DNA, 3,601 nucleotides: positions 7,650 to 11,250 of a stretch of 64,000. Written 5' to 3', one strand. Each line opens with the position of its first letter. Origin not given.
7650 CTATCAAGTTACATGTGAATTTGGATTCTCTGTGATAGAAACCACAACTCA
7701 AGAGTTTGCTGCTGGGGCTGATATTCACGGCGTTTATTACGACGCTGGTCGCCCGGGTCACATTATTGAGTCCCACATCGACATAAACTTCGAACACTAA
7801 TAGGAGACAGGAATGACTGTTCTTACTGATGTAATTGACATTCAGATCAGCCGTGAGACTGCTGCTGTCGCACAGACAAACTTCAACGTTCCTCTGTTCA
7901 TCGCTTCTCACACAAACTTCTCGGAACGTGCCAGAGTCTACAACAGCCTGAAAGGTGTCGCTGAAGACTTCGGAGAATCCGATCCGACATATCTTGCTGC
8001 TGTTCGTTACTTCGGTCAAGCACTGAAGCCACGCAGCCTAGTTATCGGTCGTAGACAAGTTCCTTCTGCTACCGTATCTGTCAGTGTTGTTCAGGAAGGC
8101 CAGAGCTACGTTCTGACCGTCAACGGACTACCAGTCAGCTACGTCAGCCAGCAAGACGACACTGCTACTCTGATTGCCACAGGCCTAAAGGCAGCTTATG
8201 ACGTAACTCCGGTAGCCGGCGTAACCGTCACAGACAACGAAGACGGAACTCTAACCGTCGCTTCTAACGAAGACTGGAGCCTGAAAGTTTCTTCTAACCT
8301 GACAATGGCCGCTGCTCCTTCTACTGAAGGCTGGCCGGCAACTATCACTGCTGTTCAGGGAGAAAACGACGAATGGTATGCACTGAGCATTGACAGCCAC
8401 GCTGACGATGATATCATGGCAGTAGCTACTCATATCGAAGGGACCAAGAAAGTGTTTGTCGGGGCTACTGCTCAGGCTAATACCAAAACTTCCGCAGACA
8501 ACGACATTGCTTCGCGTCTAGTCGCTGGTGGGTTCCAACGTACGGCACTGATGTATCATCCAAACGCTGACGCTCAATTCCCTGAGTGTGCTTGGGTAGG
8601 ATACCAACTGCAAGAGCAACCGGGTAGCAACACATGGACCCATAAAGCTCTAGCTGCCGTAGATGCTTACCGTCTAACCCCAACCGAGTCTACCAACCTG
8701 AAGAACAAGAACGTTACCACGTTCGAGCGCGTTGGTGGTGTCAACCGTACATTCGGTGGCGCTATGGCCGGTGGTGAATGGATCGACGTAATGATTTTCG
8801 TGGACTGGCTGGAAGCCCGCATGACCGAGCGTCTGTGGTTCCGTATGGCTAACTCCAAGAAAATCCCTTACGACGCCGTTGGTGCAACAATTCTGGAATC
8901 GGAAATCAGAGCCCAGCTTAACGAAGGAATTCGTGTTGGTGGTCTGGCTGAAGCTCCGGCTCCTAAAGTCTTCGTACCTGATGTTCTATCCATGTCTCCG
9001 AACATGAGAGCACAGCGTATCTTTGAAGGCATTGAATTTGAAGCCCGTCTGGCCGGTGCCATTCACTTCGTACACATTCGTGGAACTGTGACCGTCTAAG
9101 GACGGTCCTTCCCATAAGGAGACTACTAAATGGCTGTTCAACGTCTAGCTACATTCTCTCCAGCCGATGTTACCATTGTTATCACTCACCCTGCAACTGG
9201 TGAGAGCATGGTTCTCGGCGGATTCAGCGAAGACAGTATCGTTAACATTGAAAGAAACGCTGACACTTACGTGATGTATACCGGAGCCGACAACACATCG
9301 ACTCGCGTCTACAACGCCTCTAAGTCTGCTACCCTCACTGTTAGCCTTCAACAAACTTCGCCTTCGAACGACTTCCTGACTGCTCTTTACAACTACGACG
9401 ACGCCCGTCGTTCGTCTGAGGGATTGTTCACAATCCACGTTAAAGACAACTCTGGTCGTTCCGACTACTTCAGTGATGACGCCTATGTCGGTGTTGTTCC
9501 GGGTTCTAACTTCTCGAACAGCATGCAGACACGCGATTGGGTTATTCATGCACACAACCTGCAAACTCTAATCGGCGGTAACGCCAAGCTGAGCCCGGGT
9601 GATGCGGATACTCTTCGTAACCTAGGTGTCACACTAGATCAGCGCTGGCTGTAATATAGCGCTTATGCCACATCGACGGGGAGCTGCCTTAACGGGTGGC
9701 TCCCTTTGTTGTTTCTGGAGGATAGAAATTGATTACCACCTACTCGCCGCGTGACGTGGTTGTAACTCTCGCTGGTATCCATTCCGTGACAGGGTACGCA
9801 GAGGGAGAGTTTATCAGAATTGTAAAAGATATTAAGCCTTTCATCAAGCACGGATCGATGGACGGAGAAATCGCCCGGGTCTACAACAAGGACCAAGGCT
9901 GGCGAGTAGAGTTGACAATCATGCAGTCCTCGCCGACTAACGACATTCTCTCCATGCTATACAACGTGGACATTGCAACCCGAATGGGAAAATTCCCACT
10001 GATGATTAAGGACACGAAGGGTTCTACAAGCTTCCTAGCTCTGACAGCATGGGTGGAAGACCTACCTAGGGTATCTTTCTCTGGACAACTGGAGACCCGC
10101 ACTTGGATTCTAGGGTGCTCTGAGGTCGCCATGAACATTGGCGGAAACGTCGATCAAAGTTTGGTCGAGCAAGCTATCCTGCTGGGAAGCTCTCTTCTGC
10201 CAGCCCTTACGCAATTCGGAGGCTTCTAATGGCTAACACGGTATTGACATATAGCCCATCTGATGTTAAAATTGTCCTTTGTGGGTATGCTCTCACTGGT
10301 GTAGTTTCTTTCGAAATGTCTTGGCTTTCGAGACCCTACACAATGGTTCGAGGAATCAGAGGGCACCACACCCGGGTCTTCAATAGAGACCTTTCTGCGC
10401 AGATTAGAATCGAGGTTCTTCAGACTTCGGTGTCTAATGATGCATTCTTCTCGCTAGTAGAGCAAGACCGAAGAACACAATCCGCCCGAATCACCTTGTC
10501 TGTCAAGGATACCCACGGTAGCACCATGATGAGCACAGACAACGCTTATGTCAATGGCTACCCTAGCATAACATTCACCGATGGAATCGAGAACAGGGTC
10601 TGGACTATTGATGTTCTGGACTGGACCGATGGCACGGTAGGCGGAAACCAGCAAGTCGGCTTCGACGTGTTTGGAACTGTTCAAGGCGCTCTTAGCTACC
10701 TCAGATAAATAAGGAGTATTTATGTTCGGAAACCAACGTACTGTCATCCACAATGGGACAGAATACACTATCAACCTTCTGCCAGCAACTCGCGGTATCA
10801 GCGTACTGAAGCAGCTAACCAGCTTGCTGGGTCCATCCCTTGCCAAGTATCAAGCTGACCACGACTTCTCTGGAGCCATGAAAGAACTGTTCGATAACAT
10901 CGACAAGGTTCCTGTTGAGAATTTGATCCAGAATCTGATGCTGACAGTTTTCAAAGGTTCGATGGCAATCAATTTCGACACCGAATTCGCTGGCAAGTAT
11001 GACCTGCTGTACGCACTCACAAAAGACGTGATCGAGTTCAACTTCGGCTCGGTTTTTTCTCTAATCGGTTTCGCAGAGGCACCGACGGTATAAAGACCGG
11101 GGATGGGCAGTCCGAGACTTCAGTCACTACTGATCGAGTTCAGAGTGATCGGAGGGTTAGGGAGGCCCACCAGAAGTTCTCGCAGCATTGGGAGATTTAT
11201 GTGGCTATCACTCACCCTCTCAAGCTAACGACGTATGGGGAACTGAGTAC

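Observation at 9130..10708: Three tandem paralogs of the tail tube protein downstream of the sheath gene, with an attenuator after the first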

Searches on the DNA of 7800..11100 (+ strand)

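Call 9: search_dna_similar(query=window:7800-11100:+, collection=phages, mode=near, max_rows=20)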
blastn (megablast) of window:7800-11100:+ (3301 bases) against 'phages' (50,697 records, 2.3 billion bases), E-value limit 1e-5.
Records with a match: 122; places in all: 123; records where one place covers at least 80% of the query: 121.
Best place of each record, by identity: >=99% 13; 95-99% 95; 90-95% 8; 80-90% 6.
By first word of the organism name: Pseudomonas 122.
By host as written in the record: Pseudomonas aeruginosa 49; Pseudomonas aeruginosa PAO1 25; Pseudomonas aeruginosa PAK 10; Pseudomonas aeruginosa DSM 19880 2; Pseudomonas aeruginosa clinical strain TJC422 2; Pseudomonas aeruginosa PA1 2; - 2; Pseudomonas aeruginosa B8 2; and 18 more.
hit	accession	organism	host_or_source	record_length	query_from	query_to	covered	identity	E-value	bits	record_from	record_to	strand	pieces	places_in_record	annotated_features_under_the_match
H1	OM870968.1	Pseudomonas phage vB_Paer_Ps25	Pseudomonas aeruginosa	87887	1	3301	100%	99.9%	0e+0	6085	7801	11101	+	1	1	putative tail sheath protein | hypothetical protein (x4) | DUF3277 domain-containing protein | putative structural protein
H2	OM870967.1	Pseudomonas phage vB_Paer_Ps12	Pseudomonas aeruginosa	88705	1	3301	100%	99.9%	0e+0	6080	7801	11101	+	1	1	DUF3383 family protein | hypothetical protein (x6)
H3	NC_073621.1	Pseudomonas phage vB_Paer_Ps12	Pseudomonas aeruginosa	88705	1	3301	100%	99.9%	0e+0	6080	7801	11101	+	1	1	DUF3383 family protein | hypothetical protein (x6)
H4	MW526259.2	Pseudomonas phage PhL_UNISO_PA-DSM_ph0034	Pseudomonas aeruginosa DSM 19880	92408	1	3301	100%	99.6%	0e+0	6030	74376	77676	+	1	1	virion structural protein (x4) | tail assembly chaperone | hypothetical protein (x2)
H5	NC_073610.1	Pseudomonas phage PhL_UNISO_PA-DSM_ph0034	Pseudomonas aeruginosa DSM 19880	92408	1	3301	100%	99.6%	0e+0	6030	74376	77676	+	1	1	virion structural protein (x4) | tail assembly chaperone | hypothetical protein (x2)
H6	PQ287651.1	Pseudomonas phage HHBS18_1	Pseudomonas aeruginosa BWKH18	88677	1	3301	100%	99.5%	0e+0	5997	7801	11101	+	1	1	tail sheath | virion structural protein (x3) | tail assembly chaperone | hypothetical protein (x2)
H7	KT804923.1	Pseudomonas phage C11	Pseudomonas aeruginosa clinical strain ...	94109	1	3301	100%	99.3%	0e+0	5963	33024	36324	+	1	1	hypothetical protein (x6)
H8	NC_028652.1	Pseudomonas phage C11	Pseudomonas aeruginosa clinical strain ...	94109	1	3301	100%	99.3%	0e+0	5963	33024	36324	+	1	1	tail sheath | virion structural protein (x3) | tail assembly chaperone | hypothetical protein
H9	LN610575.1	Pseudomonas phage vB_PaeM_C2-10_Ab08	Pseudomonas aeruginosa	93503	1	3301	100%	99.2%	0e+0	5952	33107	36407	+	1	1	ORF61: hypothetical protein | ORF62: hypothetical protein | ORF63: hypothetical protein | ORF64: hypothetical protein | ORF65: hypothetical protein | and 1 other names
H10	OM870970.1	Pseudomonas phage vB_Paer_PsIn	Pseudomonas aeruginosa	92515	1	3301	100%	99.2%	0e+0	5947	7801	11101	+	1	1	DHF3383 family protein | putative stuctural protein | structural protein | DUF3277 domain-containing protein | putative structural protein | and 1 other names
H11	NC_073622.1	Pseudomonas phage vB_Paer_PsIn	Pseudomonas aeruginosa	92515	1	3301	100%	99.2%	0e+0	5947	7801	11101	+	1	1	DHF3383 family protein | putative stuctural protein | structural protein | DUF3277 domain-containing protein | putative structural protein | and 1 other names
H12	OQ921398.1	Pseudomonas phage vFB297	Pseudomonas aeruginosa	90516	1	3301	100%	99.1%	0e+0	5936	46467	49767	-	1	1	hypothetical protein (x6)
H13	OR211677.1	Pseudomonas phage vB_PaM_EPA3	Pseudomonas aeruginosa PAO1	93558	1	3301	100%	99.5%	0e+0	5982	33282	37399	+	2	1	hypothetical protein (x7)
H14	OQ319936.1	Pseudomonas phage 20Sep416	Pseudomonas aeruginosa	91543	1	3301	100%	98.8%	0e+0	5880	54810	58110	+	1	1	tail sheath | virion structural protein (x2) | hypothetical protein (x3) | tail assembly chaperone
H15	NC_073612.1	Pseudomonas phage 20Sep416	Pseudomonas aeruginosa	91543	1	3301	100%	98.8%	0e+0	5880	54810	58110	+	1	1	tail sheath | virion structural protein (x2) | hypothetical protein (x3) | tail assembly chaperone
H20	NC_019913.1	Pseudomonas phage PaP1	Pseudomonas aeruginosa PA1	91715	1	3301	100%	98.3%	0e+0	5790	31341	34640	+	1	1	tail sheath | virion structural protein (x3) | tail assembly chaperone | hypothetical protein | structural protein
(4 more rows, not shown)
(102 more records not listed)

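Call 17: get_annotated_region(hit=H20, flank=6000)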
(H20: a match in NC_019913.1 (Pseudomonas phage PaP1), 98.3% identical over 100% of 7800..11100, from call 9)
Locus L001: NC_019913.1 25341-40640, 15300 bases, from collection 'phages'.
description: Pseudomonas phage PaP1, complete genome.
organism: Pseudomonas phage PaP1 (NCBI taxid 685892)
taxonomy: Viruses; Duplodnaviria; Heunggongvirae; Uroviricota; Caudoviricetes; Pakpunavirus; Pakpunavirus PaP1
host: Pseudomonas aeruginosa PA1; source: hospital sewage; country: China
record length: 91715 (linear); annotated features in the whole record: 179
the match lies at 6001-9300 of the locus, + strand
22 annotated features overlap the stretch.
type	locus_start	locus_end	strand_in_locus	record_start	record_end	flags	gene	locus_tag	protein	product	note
CDS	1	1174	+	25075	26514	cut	-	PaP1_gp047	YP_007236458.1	portal protein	-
CDS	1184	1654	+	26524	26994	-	-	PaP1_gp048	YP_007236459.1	DNA methyltransferase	-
CDS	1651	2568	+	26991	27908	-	-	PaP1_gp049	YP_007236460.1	hypothetical protein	-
CDS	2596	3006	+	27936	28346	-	-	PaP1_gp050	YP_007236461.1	structural protein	-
CDS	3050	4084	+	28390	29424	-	-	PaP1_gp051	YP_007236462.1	major head protein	-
CDS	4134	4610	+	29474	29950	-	-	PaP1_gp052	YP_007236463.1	hypothetical protein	-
CDS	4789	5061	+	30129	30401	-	-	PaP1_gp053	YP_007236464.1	putative RNA polymerase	-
CDS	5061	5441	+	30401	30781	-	-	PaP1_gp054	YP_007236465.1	head protein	-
CDS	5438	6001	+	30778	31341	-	-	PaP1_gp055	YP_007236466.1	structural protein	-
CDS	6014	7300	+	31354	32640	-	-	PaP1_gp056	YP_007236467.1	tail sheath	-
CDS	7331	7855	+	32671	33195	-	-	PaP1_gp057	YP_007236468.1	virion structural protein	-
CDS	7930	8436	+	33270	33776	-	-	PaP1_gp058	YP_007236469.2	virion structural protein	-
CDS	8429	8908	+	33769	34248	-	-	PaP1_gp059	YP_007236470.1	virion structural protein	-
CDS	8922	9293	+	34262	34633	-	-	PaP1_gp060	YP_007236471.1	tail assembly chaperone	-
CDS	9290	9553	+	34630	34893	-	-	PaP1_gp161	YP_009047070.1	hypothetical protein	-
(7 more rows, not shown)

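Call 87: search_dna_similar(query=window:9655-9728:+, collection=phages, mode=distant, max_rows=30, rows=spread, max_evalue=0.001)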
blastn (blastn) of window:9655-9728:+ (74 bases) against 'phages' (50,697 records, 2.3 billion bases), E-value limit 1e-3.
Records with a match: 122; places in all: 122; records where one place covers at least 80% of the query: 119.
Best place of each record, by identity: >=99% 110; 95-99% 12.
By first word of the organism name: Pseudomonas 122.
By host as written in the record: Pseudomonas aeruginosa 49; Pseudomonas aeruginosa PAO1 25; Pseudomonas aeruginosa PAK 10; Pseudomonas aeruginosa C2-10 2; Pseudomonas aeruginosa clinical strain TJC422 2; Pseudomonas aeruginosa PA1 2; Pseudomonas aeruginosa PAO 2; Pseudomonas aeruginosa clinical isolate PA31 2; and 18 more.
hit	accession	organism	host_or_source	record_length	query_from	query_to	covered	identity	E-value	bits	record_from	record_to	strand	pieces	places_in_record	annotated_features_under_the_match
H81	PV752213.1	Pseudomonas phage vB_PaeM_ZGC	Pseudomonas aeruginosa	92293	1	74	100%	100.0%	3e-30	134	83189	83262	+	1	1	none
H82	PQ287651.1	Pseudomonas phage HHBS18_1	Pseudomonas aeruginosa BWKH18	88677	1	74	100%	100.0%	3e-30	134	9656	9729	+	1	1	hypothetical protein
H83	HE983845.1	Pseudomonas phage vB_PaeM_C2-10_Ab1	Pseudomonas aeruginosa C2-10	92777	1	74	100%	100.0%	3e-30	134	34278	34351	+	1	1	none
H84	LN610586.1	Pseudomonas phage vB_PaeM_C2-10_Ab10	Pseudomonas aeruginosa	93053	1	74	100%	100.0%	3e-30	134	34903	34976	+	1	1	record has no annotation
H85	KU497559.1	Pseudomonas phage K5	Pseudomonas aeruginosa PAK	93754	1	74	100%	100.0%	3e-30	134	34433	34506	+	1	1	none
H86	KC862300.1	Pseudomonas phage PAK_P4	Pseudomonas aeruginosa PAK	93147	1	74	100%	100.0%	3e-30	134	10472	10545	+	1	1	putative antisense RNA | terminator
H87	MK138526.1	Pseudomonas phage vB_PaeM_LCK69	Pseudomonas aeruginosa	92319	1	74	100%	100.0%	3e-30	134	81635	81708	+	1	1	none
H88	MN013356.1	Pseudomonas phage vB_PaM_EPA1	Pseudomonas aeruginosa PAO1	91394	1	74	100%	100.0%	3e-30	134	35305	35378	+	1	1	terminator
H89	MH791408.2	Pseudomonas phage PaZq-1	Pseudomonas aeruginosa PAO1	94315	1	74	100%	100.0%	3e-30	134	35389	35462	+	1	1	none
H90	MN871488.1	Pseudomonas phage PaYy-2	Pseudomonas aeruginosa PAO1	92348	1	74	100%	100.0%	3e-30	134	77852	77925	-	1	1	record has no annotation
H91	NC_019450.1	Pseudomonas phage JG004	Pseudomonas aeruginosa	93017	1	74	100%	100.0%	3e-30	134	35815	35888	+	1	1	none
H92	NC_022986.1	Pseudomonas phage PAK_P4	Pseudomonas aeruginosa PAK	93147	1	74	100%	100.0%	3e-30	134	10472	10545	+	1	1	putative antisense RNA | terminator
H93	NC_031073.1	Pseudomonas phage vB_PaeM_MAG1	Pseudomonas aeruginosa clinical isolate ...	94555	1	74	100%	100.0%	3e-30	134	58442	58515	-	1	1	none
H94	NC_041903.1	Pseudomonas phage PA10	Pseudomonas aeruginosa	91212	1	74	100%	100.0%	3e-30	134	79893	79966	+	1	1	none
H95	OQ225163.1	Pseudomonas phage vB_PaeM_B31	Pseudomonas aeruginosa B31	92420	1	74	100%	100.0%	3e-30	134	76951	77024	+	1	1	none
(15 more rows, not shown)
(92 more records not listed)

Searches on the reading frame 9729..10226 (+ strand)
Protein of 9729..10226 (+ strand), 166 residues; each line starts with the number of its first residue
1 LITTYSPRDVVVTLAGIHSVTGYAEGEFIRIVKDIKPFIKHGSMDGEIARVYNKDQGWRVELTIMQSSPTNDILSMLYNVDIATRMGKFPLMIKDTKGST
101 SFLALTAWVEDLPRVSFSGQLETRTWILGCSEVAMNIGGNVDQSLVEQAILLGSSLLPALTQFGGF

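Call 7: search_protein_families(library=pfam, proteins=[window:9729-10226:+], max_evalue=0.01)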
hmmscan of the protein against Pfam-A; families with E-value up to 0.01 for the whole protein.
window:9729-10226:+ (166 aa): 1 family
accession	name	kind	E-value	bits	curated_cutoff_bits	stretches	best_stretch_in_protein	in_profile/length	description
PF11681.13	KPP10_Orf10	-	0.0036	17.7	25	1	3-137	2-143/144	Bacteriophage KPP10, Structural protein ORF10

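Call 8: search_protein_families(library=phrogs, proteins=[window:9729-10226:+], max_evalue=0.001)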
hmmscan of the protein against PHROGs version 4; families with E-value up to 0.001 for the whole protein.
window:9729-10226:+ (166 aa): 1 family
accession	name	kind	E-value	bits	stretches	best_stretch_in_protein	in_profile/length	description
phrog_280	-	head and packaging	1.7e-44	152.2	1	1-141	2-141/143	virion structural protein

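Call 11: search_solved_structures(query=window:9729-10226:+, max_evalue=1, show_alignments=1)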
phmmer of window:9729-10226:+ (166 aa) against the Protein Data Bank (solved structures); distinct sequences matched with E-value up to 1: 9.
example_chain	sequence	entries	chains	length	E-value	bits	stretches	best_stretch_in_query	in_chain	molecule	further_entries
9zd7_H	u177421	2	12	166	1.6e-108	362.7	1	1-166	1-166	gp78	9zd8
9zd7_G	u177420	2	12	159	5e-15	58.9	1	2-140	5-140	gp79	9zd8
9mt4_P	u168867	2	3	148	5e-14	55.6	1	3-133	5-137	Tube protein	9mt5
9c39_G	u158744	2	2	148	6.9e-14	55.2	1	3-133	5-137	gp40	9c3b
21vm_A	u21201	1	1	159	8.7e-08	35.4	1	3-135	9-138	Phi92_gp131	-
9cuy_J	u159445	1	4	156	6.5e-06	29.3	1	3-132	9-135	Tail tube protein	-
9cb9_B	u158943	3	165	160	7e-06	29.2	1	3-132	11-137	Structural protein | Tail tube protein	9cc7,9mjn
2qur_A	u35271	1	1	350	0.26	14.3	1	50-110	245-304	cAMP-dependent protein kinase, alpha-catalytic subunit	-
8a8e_A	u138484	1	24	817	0.64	13.1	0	106-134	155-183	Phosphoenolpyruvate synthase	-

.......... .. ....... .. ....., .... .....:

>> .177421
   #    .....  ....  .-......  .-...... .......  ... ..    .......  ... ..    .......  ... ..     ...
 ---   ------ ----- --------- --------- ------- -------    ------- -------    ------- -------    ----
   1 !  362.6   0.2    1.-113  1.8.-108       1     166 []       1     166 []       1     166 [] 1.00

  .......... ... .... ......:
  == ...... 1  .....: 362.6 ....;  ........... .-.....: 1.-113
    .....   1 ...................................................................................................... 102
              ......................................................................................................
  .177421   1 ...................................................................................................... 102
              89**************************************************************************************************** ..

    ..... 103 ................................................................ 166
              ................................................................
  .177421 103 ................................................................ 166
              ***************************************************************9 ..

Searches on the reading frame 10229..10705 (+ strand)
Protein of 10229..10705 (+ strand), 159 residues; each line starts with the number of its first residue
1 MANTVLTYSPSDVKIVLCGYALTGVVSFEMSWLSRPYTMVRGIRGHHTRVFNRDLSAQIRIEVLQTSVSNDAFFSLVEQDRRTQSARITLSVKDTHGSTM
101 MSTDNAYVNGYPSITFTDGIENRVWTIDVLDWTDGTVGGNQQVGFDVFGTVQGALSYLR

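Call 7: search_protein_families(library=pfam, proteins=[window:10229-10705:+], max_evalue=0.01)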
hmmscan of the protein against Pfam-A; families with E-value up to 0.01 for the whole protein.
window:10229-10705:+ (159 aa): 0 families

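Call 8: search_protein_families(library=phrogs, proteins=[window:10229-10705:+], max_evalue=0.001)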
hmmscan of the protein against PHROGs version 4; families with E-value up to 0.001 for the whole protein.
window:10229-10705:+ (159 aa): 1 family
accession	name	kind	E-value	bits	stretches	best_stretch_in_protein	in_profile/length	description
phrog_280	-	head and packaging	5.4e-40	137.7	1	4-142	2-142/143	virion structural protein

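Call 12: search_solved_structures(query=window:10229-10705:+, max_evalue=1, show_alignments=1)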
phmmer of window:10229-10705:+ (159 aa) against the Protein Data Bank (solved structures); distinct sequences matched with E-value up to 1: 4.
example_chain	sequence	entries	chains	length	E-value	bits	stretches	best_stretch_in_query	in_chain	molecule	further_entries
9zd7_G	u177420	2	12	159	7.1e-105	350.5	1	1-159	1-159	gp79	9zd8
9zd7_H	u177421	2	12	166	3.6e-15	59.3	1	5-140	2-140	gp78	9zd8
9mt4_P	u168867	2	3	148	7.3e-06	29.1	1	7-133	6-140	Tube protein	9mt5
9c39_G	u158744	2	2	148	9.8e-06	28.7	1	7-133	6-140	gp40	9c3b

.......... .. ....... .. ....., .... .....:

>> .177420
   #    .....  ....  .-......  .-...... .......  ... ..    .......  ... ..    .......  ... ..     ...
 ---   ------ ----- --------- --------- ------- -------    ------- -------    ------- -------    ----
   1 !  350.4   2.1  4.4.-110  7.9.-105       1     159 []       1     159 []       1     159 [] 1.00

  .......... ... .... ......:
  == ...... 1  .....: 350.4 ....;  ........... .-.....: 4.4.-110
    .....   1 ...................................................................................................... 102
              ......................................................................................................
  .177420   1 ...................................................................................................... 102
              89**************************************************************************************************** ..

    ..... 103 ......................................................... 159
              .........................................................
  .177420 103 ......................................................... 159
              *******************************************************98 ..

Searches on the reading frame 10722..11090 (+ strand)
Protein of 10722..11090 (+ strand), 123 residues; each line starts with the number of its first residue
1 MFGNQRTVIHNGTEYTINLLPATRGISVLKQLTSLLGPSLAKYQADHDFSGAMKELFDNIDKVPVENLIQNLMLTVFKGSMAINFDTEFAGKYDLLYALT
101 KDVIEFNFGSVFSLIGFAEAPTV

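Call 7: search_protein_families(library=pfam, proteins=[window:10722-11090:+], max_evalue=0.01)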
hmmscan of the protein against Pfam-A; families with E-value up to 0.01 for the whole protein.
window:10722-11090:+ (123 aa): 1 family
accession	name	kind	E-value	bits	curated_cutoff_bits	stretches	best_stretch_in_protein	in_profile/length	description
PF21822.3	Phage_TAC_15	-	1.7e-23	84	22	1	11-113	1-121/127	Phage tail assembly chaperone protein, TAC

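Call 8: search_protein_families(library=phrogs, proteins=[window:10722-11090:+], max_evalue=0.001)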
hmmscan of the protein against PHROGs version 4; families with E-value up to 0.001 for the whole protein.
window:10722-11090:+ (123 aa): 2 families
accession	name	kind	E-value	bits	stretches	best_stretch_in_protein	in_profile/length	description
phrog_1613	-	tail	3.2e-40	138.7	1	1-119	1-137/143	tail assembly chaperone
phrog_3840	-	tail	1.7e-11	44.8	1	8-121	11-135/158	tail assembly chaperone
